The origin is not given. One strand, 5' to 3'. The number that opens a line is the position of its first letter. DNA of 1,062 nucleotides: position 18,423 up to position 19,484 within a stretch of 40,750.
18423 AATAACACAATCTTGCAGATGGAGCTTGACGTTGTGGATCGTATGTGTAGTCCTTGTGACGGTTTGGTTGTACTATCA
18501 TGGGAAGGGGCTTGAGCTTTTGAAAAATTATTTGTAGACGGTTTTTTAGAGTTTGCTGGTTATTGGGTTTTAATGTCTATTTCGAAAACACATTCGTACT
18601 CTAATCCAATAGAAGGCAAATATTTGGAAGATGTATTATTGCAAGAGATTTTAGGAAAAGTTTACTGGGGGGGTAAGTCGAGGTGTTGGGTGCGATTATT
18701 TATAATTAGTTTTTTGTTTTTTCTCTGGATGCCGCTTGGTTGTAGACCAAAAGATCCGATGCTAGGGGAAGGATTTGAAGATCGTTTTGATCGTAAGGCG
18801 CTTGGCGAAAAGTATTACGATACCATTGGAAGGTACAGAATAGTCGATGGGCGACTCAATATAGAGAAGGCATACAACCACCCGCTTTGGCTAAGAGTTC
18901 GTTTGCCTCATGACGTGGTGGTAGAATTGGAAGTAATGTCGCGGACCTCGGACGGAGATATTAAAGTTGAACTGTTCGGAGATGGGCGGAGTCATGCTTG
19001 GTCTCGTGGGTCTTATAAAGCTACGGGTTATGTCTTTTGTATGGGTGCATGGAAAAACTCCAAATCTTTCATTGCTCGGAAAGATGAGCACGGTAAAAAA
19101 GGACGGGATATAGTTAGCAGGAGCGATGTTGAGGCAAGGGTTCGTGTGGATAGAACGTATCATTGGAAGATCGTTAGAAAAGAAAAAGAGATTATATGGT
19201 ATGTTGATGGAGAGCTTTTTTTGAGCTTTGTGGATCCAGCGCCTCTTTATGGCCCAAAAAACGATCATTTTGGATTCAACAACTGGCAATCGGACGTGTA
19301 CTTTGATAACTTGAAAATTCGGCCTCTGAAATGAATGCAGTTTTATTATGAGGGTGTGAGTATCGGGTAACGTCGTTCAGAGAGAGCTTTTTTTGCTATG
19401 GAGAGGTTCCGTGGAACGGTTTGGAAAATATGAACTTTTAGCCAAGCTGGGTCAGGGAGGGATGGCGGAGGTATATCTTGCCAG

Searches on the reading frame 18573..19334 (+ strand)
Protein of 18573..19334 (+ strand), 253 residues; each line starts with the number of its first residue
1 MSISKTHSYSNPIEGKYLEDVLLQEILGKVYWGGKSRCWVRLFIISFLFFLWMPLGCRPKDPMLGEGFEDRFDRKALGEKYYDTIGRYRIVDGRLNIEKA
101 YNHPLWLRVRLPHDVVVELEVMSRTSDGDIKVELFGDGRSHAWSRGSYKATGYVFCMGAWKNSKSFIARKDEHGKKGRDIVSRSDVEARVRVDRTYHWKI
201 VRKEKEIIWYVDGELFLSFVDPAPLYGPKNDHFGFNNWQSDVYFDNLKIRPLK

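Call 37: search_protein_families(library=pfam, proteins=[window:18573-19334:+], max_evalue=0.001)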
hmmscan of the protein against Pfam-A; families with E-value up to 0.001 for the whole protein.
window:18573-19334:+ (253 aa): 2 families
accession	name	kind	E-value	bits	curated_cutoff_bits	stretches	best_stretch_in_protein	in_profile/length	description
PF19763.6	DUF6250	-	2.5e-06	27.9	26.9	1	152-246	74-164/165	Domain of unknown function (DUF6250)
PF06439.18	3keto-disac_hyd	-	0.00017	22.1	26.8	1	149-250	101-187/187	3-keto-disaccharide hydrolase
